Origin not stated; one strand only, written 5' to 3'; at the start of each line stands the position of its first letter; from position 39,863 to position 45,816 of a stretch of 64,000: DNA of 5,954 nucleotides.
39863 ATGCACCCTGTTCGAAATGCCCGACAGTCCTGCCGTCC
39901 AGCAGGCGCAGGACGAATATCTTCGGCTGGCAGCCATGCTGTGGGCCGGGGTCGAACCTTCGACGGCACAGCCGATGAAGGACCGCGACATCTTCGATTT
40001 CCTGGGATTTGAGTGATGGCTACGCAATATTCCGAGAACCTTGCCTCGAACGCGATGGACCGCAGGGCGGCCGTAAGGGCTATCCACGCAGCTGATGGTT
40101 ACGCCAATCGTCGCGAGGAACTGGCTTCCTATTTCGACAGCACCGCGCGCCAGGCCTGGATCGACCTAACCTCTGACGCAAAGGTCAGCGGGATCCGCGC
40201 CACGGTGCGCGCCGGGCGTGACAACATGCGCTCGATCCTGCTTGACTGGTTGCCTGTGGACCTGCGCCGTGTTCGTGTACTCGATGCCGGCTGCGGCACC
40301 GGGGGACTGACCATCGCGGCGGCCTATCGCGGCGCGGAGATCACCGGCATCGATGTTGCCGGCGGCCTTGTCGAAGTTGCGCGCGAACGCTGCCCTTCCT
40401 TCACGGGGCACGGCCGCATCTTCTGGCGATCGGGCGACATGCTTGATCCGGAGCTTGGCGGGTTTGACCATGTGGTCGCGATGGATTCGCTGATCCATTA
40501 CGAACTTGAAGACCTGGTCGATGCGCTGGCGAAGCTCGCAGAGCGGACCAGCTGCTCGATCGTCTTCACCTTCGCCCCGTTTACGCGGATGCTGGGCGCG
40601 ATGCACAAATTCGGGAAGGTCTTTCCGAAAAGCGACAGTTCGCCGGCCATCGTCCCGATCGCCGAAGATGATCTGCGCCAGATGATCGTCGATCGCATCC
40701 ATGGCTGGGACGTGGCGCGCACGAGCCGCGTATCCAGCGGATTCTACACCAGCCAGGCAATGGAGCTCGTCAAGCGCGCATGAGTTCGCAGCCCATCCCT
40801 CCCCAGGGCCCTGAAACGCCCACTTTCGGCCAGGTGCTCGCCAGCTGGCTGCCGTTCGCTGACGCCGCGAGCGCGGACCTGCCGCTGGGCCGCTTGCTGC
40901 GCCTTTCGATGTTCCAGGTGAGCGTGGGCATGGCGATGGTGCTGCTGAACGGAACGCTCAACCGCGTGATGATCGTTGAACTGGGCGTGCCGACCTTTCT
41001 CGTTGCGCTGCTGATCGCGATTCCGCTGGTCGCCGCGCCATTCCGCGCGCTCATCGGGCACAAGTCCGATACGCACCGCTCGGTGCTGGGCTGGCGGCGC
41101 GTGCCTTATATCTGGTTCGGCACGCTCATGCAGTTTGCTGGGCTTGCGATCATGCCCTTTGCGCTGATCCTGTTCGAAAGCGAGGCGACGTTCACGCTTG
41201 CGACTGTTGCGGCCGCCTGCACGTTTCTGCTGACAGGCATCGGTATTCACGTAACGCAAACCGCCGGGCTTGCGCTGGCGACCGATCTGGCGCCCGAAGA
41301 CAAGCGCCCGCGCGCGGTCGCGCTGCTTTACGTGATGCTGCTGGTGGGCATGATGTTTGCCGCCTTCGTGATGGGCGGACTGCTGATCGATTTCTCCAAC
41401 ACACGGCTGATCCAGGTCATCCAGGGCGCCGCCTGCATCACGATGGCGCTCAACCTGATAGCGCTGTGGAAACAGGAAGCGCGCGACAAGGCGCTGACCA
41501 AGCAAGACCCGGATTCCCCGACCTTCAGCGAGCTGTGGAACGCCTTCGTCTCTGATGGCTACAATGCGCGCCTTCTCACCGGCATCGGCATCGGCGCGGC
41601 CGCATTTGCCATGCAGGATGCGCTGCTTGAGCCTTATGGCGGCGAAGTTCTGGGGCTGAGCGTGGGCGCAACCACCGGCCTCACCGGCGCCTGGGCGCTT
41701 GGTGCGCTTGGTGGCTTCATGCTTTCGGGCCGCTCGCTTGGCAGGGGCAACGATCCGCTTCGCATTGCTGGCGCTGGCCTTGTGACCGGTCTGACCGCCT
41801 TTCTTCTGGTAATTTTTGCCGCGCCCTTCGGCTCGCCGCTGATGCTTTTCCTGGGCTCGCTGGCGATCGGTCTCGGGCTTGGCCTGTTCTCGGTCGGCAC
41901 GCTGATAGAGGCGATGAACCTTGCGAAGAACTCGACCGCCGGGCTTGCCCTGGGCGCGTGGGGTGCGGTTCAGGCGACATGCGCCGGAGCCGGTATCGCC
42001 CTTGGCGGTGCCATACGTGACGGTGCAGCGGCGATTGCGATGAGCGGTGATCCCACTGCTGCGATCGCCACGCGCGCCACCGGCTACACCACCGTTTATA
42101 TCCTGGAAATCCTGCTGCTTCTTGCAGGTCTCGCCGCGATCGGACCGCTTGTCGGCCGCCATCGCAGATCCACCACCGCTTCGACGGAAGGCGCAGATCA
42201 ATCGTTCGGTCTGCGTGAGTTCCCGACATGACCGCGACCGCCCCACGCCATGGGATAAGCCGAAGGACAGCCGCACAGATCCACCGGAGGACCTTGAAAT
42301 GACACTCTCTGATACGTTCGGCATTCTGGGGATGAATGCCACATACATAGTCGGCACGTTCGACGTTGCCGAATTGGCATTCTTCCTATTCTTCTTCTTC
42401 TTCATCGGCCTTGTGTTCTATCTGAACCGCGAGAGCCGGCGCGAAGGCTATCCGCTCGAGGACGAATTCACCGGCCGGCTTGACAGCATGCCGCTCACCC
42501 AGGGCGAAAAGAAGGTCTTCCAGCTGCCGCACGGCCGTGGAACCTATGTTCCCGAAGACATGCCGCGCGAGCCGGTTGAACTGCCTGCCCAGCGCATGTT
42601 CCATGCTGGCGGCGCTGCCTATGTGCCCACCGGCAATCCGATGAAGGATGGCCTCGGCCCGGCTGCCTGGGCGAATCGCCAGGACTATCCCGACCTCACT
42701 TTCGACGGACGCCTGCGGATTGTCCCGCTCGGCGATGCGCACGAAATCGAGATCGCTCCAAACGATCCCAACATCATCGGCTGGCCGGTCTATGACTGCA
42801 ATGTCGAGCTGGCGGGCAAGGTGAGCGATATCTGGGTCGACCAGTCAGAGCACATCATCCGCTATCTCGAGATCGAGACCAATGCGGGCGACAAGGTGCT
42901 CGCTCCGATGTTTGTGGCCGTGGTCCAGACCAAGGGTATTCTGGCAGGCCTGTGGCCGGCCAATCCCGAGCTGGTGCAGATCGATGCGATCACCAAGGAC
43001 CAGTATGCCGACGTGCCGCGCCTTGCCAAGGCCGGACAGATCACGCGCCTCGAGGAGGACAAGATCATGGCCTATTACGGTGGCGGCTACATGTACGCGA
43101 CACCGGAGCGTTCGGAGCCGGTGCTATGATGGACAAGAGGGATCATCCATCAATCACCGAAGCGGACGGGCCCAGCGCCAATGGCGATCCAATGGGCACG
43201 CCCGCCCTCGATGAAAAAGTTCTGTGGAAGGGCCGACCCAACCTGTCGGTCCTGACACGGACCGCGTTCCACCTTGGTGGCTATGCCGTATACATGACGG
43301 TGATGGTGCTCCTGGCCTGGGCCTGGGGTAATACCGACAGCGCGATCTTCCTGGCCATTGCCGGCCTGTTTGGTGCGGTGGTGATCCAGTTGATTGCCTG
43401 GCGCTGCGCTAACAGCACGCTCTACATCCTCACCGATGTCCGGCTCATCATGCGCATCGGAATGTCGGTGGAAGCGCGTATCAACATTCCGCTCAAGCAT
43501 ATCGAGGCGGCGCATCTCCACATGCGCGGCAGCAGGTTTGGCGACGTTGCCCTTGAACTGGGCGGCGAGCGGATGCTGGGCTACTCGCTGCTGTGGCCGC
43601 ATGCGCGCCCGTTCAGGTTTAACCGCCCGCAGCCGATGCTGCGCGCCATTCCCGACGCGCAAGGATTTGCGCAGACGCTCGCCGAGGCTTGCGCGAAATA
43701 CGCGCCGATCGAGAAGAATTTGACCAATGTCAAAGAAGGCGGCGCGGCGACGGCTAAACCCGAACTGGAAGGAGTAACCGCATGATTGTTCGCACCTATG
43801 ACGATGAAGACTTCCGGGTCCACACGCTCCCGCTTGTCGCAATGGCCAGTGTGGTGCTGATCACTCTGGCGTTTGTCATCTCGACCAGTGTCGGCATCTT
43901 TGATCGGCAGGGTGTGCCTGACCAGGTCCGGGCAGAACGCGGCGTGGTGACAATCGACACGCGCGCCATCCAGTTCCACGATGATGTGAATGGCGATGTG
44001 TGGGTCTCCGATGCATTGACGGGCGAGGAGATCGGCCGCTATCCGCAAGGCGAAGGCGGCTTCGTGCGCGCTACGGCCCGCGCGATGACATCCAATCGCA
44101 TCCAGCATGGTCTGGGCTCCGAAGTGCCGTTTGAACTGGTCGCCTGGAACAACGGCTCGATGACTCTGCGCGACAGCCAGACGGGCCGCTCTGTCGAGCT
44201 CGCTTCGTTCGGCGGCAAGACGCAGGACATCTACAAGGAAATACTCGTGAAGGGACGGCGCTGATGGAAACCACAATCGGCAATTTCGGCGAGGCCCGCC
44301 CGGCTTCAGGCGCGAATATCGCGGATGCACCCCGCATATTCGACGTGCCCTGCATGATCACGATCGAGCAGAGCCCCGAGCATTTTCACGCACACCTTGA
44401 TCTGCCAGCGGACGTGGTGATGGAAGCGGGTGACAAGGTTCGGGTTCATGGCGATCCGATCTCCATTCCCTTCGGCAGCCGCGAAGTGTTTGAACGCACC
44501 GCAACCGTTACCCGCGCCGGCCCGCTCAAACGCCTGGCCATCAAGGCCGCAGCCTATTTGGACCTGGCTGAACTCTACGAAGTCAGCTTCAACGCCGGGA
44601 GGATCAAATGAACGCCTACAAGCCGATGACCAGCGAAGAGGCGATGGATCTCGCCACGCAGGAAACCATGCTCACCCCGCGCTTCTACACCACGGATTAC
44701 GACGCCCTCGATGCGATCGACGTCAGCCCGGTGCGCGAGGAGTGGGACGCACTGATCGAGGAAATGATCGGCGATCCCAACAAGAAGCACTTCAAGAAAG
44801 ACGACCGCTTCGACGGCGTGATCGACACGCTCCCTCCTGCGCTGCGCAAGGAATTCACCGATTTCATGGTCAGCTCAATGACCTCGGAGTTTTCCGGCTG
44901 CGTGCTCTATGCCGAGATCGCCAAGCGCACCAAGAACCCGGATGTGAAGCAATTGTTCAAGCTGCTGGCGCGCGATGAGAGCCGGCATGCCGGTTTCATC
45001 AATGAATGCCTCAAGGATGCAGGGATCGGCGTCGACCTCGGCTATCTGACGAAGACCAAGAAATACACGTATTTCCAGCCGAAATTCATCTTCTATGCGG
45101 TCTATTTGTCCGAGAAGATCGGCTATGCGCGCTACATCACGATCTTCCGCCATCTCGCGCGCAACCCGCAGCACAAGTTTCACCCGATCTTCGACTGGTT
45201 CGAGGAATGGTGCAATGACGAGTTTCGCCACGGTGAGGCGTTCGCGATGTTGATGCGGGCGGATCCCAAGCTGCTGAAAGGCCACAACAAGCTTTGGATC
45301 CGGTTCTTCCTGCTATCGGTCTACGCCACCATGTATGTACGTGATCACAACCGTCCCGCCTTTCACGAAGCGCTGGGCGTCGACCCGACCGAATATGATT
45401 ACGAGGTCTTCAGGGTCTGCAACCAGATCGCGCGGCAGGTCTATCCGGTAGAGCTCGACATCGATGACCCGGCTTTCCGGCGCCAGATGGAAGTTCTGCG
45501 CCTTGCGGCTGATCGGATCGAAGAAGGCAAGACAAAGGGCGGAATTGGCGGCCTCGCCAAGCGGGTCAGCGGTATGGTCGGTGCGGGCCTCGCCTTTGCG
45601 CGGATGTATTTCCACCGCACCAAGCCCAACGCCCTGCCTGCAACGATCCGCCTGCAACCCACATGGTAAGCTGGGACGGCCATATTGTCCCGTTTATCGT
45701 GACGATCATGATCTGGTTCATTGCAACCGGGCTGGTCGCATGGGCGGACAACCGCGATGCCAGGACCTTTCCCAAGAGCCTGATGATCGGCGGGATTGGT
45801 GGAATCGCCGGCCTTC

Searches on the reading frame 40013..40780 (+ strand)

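Call 8: search_protein_families(library=pfam, proteins=[window:40013-40780:+])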
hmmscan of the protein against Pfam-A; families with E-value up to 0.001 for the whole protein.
window:40013-40780:+ (256 aa): 10 families
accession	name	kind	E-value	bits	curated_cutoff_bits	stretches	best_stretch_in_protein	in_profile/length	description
PF07109.17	Mg-por_mtran_C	-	2.8e-31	108.2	27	1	156-253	1-96/97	Magnesium-protoporphyrin IX methyltransferase C-terminus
PF13649.12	Methyltransf_25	-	5e-14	53.2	27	1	89-177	1-91/97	Methyltransferase domain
PF08242.18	Methyltransf_12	-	2.4e-10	41.4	30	1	90-177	1-90/98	Methyltransferase domain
PF08241.18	Methyltransf_11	-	7.2e-09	36.6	21.2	1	90-175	1-83/95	Methyltransferase domain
PF13847.12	Methyltransf_31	-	4.6e-08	33.3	27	1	87-163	5-85/145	Methyltransferase domain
PF13489.12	Methyltransf_23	-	4.3e-07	30.2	27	1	72-164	9-95/164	Methyltransferase domain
PF05175.20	MTS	-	9.3e-05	22.6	23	1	70-155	17-103/170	Methyltransferase small domain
PF03602.21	Cons_hypoth95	-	0.00015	21.9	24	1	64-109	20-65/182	Conserved hypothetical protein 95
PF06325.19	PrmA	-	0.00016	21.7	22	1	85-127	161-204/296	Ribosomal protein L11 methyltransferase (PrmA)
PF09445.16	Methyltransf_15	-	0.00081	19.4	22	0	88-187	3-78/165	RNA cap guanine-N2 methyltransferase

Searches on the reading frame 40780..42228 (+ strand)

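Call 8: search_protein_families(library=pfam, proteins=[window:40780-42228:+])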
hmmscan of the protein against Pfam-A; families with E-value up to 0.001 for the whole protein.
window:40780-42228:+ (483 aa): 2 families
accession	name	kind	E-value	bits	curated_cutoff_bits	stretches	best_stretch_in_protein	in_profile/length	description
PF03209.21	PUCC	-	6.9e-132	440.7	21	1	59-460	1-399/401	PUCC protein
PF07690.21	MFS_1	-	4.7e-22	78.8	33.4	1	46-402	5-343/347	Major Facilitator Superfamily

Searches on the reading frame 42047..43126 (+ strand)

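Call 17: search_protein_families(library=ncbifam, max_evalue=1e-15, proteins=[window:42047-43126:+])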
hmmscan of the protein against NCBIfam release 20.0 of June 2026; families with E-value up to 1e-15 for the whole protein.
window:42047-43126:+ (360 aa): 1 family
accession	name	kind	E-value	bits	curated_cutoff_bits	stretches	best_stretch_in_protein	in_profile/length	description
TIGR01150.2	puhA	equivalog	3.4e-93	311.8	200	1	100-359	3-261/262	photosynthetic reaction center subunit H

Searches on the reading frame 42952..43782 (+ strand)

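Call 47: search_protein_families(library=pfam, max_evalue=0.00001, proteins=[window:42952-43782:+])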
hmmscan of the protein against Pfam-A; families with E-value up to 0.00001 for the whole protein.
window:42952-43782:+ (277 aa): 1 family
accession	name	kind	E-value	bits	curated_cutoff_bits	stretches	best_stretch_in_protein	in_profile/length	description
PF03703.20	bPH_2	-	7.1e-07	29.8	22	1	154-241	5-76/78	Bacterial PH domain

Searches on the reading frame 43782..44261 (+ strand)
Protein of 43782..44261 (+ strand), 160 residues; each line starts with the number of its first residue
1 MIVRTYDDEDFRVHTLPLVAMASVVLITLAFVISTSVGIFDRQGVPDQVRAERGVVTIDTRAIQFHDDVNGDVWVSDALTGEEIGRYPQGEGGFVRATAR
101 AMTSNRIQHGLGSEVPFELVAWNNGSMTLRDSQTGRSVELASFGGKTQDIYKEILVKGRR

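Call 17: search_protein_families(library=ncbifam, max_evalue=1e-15, proteins=[window:43782-44261:+])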
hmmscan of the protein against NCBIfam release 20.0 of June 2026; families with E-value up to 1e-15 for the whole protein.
window:43782-44261:+ (160 aa): 1 family
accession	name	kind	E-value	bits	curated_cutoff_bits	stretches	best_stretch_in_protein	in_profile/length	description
TIGR03054.2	photo_alph_chp1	equivalog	2.1e-33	115.5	55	1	14-155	2-137/138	photosynthetic complex assembly protein PuhC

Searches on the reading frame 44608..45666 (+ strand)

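Call 18: search_protein_families(library=ncbifam, max_evalue=1e-15, proteins=[window:44608-45666:+])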
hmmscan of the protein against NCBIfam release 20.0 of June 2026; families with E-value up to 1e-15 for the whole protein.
window:44608-45666:+ (353 aa): 2 families
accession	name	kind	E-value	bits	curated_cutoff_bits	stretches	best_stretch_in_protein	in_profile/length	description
NF010172.0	PRK13654.1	subfamily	1.9e-151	504.3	391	1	6-348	13-359/361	magnesium-protoporphyrin IX monomethyl ester cyclase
TIGR02029.1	AcsF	equivalog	3e-147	490.1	192.5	1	11-340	2-336/337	magnesium-protoporphyrin IX monomethyl ester (oxidative) cyclase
